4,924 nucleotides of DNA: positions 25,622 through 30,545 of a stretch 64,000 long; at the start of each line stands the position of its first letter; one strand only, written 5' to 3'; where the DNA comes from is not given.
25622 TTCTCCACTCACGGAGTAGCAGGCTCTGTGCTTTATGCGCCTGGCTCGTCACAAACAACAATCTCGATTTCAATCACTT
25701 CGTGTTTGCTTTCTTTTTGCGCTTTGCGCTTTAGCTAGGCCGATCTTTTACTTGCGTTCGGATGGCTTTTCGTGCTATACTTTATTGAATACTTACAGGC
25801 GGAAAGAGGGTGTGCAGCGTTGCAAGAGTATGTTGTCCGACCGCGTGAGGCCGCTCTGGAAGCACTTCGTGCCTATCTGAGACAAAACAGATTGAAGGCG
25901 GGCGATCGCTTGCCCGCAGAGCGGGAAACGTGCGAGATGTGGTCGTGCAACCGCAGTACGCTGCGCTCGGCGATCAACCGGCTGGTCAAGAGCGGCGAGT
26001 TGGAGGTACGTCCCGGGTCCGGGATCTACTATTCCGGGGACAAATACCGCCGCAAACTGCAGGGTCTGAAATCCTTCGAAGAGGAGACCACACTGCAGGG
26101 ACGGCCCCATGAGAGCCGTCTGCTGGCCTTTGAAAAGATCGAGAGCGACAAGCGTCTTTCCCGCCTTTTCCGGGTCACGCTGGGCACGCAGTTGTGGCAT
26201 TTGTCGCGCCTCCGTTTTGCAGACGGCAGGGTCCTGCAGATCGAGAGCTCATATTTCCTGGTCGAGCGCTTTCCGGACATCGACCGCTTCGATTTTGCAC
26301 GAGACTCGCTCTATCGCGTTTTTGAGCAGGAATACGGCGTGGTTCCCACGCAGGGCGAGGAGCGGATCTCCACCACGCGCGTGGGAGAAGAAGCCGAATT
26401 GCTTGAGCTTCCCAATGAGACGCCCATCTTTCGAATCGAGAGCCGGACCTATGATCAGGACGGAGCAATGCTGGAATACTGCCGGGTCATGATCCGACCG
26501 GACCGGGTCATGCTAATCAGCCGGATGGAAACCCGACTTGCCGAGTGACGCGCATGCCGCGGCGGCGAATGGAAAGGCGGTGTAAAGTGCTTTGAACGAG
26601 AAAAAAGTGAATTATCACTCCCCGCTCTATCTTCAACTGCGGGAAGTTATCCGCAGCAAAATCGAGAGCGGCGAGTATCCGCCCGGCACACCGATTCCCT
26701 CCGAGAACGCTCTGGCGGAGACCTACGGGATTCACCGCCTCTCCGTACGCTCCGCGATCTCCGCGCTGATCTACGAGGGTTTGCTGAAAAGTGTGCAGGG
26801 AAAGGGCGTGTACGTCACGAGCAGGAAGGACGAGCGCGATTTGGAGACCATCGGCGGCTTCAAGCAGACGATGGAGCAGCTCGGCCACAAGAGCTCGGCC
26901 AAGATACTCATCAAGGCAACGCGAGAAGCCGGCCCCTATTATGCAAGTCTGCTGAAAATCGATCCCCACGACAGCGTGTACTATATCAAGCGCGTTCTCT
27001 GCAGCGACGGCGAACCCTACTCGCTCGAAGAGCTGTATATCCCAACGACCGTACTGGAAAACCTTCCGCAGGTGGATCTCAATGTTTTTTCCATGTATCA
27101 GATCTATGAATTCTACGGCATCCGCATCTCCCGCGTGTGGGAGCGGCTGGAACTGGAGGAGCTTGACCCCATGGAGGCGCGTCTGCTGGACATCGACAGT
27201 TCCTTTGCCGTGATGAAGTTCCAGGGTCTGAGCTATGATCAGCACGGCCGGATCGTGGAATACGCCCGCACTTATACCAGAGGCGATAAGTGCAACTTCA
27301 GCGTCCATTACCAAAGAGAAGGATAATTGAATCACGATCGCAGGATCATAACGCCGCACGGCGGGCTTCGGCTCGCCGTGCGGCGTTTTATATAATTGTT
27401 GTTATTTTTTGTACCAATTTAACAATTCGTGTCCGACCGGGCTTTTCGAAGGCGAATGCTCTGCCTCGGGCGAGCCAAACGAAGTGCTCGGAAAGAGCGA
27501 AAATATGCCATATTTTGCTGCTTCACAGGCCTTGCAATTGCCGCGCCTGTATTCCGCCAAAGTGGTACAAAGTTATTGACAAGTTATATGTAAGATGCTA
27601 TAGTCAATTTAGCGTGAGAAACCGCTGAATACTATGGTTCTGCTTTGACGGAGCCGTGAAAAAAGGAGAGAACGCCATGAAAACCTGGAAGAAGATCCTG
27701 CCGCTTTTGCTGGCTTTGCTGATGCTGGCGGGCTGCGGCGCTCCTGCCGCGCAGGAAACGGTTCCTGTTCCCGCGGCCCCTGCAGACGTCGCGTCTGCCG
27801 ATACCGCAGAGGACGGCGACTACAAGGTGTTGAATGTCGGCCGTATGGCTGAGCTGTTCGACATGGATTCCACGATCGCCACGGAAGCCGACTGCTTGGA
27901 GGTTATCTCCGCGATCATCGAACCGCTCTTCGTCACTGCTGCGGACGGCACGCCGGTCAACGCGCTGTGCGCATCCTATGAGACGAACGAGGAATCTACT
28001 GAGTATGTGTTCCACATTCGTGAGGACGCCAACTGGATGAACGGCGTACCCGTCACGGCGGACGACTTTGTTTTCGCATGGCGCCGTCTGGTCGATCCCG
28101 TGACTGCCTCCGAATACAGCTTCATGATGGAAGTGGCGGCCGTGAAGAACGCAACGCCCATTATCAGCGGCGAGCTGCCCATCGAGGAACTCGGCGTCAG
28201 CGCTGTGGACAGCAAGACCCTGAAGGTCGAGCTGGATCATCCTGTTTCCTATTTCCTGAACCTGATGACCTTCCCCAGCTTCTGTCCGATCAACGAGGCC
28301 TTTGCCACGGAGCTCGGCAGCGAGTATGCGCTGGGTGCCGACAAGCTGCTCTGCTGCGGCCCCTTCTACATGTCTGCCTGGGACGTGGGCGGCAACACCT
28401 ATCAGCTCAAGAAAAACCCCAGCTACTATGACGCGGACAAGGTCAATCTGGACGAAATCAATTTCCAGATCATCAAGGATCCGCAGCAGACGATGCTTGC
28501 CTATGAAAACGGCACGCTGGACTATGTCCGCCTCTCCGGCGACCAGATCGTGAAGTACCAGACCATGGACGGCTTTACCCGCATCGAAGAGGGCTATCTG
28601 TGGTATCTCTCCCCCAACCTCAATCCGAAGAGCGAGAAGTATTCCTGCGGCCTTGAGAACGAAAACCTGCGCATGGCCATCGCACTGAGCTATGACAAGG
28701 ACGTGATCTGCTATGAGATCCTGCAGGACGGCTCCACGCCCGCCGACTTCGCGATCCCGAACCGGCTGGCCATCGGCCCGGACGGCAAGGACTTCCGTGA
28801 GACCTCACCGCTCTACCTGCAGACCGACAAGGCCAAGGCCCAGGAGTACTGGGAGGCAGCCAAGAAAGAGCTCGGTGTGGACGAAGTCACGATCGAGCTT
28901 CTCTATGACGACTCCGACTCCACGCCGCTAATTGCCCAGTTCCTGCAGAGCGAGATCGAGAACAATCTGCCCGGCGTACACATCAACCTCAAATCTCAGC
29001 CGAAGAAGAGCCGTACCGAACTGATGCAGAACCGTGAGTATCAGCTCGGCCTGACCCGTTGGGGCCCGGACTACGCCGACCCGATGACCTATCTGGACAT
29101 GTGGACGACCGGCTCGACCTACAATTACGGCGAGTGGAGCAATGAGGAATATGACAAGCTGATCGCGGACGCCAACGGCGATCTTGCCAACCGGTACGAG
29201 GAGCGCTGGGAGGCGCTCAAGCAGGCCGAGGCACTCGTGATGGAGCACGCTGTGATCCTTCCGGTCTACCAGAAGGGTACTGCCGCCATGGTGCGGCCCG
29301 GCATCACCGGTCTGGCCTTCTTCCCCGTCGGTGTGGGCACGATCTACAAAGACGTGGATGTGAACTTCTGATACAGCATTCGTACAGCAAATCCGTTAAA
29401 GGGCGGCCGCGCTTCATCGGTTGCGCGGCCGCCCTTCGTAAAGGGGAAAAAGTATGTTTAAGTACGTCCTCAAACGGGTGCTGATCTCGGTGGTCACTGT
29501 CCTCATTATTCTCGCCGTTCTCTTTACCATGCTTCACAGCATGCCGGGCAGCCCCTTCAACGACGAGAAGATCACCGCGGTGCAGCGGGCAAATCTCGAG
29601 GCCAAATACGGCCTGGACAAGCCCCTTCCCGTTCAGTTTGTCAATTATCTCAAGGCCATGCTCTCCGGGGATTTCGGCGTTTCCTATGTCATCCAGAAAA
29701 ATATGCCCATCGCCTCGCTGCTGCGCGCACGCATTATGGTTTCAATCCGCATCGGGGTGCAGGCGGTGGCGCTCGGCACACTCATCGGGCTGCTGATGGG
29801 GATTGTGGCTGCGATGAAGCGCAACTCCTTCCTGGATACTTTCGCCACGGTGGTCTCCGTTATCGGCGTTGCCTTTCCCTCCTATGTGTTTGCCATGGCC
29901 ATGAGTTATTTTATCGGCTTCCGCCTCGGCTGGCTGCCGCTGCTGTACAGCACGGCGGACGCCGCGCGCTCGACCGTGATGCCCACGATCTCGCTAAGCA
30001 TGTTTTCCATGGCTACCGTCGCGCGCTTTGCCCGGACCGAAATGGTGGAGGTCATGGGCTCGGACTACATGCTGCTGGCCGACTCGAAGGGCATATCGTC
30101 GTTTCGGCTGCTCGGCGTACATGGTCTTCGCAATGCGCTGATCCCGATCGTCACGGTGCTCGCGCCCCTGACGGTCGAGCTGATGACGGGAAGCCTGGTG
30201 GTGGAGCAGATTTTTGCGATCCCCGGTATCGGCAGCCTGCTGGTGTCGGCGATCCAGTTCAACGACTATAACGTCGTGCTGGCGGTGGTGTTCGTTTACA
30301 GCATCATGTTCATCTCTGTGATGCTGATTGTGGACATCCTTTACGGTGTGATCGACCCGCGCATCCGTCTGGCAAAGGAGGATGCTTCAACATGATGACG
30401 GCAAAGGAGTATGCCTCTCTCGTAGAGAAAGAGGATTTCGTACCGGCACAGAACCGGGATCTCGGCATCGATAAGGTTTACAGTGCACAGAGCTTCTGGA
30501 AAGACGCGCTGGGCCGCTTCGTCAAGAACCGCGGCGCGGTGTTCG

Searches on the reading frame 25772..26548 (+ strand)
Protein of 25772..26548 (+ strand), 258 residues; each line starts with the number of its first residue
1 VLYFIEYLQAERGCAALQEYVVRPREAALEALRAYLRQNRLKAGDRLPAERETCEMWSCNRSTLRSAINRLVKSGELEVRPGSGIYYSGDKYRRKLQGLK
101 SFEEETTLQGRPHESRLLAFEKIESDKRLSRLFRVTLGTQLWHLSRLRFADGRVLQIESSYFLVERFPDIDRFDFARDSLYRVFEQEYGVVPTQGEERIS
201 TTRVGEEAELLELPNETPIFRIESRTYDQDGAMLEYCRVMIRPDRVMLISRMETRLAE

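Call 31: search_protein_families(library=pfam, proteins=[window:25772-26548:+], max_evalue=0.001)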
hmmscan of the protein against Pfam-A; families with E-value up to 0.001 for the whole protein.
window:25772-26548:+ (258 aa): 2 families
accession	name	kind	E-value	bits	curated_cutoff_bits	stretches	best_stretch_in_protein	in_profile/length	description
PF07702.18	UTRA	-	4.4e-35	121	23.8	1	109-246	2-140/141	UTRA domain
PF00392.27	GntR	-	8.6e-14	51.4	27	1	26-86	3-63/64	Bacterial regulatory proteins, gntR family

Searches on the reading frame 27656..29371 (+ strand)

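Call 31: search_protein_families(library=pfam, proteins=[window:27656-29371:+], max_evalue=0.001)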
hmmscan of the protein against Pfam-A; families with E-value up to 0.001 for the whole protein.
window:27656-29371:+ (571 aa): 1 family
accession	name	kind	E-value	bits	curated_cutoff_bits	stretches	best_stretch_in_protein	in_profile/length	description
PF00496.27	SBP_bac_5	-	7.5e-69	233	32.4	1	100-489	2-366/368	Bacterial extracellular solute-binding proteins, family 5 Middle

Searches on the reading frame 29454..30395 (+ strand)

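Call 31: search_protein_families(library=pfam, proteins=[window:29454-30395:+], max_evalue=0.001)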
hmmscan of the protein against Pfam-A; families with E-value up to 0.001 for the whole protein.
window:29454-30395:+ (313 aa): 2 families
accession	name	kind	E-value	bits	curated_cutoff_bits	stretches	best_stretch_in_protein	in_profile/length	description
PF00528.27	BPD_transp_1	-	2e-33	116.1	26.4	1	112-305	1-183/184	Binding-protein-dependent transport system inner membrane component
PF19300.4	BPD_transp_1_N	-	3.3e-09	37.3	23.8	1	1-72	1-75/114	Binding-prot-dependent transport system membrane comp, N-term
